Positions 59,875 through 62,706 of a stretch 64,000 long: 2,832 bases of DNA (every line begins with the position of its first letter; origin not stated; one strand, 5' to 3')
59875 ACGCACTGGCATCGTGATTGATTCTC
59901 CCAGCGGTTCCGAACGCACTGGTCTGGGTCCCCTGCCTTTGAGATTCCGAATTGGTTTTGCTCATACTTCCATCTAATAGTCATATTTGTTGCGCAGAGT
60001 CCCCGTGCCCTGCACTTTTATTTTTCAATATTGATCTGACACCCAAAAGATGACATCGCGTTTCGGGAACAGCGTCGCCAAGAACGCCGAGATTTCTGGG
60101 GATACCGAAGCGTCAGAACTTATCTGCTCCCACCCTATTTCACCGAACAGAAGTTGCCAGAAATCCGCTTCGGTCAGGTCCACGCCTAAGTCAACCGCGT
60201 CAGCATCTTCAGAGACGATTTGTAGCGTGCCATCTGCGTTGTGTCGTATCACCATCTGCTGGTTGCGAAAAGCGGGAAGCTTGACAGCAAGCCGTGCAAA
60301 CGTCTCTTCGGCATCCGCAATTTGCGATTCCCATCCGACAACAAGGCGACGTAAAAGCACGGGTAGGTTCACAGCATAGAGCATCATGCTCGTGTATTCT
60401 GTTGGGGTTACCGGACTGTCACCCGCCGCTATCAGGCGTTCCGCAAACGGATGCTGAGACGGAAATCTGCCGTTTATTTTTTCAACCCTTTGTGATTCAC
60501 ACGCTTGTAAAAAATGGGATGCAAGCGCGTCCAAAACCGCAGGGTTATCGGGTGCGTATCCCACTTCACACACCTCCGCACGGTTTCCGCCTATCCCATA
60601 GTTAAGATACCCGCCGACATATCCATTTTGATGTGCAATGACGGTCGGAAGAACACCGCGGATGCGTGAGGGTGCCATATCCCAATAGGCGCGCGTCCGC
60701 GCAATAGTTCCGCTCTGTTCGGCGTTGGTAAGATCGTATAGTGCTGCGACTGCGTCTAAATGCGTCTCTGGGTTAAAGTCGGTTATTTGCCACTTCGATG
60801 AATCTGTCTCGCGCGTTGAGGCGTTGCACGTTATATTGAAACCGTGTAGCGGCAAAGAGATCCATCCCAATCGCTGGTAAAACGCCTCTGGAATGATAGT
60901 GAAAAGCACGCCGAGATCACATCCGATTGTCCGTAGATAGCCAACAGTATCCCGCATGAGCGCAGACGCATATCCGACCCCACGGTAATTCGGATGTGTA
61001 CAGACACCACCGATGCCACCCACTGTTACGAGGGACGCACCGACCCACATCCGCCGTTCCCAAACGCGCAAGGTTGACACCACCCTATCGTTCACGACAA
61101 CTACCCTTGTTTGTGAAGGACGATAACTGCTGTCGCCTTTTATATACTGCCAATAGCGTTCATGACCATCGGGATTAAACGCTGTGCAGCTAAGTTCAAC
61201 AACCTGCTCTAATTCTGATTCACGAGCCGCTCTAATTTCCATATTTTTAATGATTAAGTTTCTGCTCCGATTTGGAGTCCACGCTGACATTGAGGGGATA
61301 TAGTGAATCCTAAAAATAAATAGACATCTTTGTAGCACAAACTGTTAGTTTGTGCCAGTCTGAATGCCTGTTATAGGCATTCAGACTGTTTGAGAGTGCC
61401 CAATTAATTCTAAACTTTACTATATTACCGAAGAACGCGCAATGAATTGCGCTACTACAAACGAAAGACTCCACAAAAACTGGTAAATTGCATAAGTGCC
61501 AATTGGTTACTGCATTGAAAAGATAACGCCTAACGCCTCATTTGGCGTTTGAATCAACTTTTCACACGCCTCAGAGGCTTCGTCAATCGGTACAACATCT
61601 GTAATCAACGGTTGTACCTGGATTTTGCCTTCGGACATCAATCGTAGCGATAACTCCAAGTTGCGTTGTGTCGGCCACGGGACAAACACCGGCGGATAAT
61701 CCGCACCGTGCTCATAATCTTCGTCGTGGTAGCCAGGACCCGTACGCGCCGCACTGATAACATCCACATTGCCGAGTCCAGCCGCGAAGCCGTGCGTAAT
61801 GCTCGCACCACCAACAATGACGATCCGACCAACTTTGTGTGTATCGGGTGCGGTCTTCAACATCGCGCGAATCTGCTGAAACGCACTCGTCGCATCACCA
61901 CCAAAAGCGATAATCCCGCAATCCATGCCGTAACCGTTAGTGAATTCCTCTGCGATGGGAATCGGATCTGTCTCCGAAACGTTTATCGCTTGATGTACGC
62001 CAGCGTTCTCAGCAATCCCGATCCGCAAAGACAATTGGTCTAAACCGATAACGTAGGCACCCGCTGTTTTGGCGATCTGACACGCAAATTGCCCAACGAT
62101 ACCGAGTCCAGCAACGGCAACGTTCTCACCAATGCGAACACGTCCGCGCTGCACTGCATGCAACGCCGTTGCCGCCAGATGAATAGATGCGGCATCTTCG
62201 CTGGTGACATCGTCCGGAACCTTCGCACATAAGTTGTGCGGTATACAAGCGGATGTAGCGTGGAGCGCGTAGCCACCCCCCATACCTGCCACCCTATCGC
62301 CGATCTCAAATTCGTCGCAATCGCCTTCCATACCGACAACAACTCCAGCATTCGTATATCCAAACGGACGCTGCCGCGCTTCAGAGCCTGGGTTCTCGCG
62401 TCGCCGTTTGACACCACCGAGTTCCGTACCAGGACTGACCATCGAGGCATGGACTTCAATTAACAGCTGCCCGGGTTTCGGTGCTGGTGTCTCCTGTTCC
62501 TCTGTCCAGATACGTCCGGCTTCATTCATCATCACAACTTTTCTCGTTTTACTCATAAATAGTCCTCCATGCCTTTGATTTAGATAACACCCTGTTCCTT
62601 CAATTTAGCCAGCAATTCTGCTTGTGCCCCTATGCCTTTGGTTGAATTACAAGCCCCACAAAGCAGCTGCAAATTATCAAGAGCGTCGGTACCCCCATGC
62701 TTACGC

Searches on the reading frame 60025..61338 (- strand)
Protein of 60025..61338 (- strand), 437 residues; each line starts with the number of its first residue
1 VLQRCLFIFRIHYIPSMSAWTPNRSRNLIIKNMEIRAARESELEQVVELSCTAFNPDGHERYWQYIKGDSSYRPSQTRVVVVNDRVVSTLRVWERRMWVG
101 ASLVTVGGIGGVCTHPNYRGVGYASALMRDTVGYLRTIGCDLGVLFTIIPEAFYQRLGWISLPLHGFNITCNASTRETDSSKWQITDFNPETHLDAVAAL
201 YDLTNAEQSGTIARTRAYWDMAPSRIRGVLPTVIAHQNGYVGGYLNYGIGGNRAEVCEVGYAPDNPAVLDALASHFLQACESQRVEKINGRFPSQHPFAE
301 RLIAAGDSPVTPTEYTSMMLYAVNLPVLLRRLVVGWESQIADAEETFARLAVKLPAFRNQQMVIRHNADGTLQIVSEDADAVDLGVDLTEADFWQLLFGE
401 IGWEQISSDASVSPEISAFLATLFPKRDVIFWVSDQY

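Call 51: search_protein_families(library=pfam, proteins=[window:60025-61338:-], max_evalue=0.00001)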
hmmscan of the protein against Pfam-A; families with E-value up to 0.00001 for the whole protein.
window:60025-61338:- (437 aa): 3 families
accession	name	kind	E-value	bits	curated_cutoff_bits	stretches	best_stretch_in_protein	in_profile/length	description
PF13527.13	Acetyltransf_9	-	4.4e-22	78.9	25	1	34-159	1-124/127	Acetyltransferase (GNAT) domain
PF00583.31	Acetyltransf_1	-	5e-08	33.7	20.7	1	45-159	3-116/116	Acetyltransferase (GNAT) family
PF13508.13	Acetyltransf_7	-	2.1e-06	28.5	27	1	80-159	6-82/84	Acetyltransferase (GNAT) domain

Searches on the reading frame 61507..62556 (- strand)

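Call 51: search_protein_families(library=pfam, proteins=[window:61507-62556:-], max_evalue=0.00001)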
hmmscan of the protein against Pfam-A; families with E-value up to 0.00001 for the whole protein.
window:61507-62556:- (349 aa): 1 family
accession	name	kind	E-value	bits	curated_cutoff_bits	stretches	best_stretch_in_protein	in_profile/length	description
PF00107.32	ADH_zinc_N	-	2.3e-11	44.2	31.8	1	154-250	2-90/129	Zinc-binding dehydrogenase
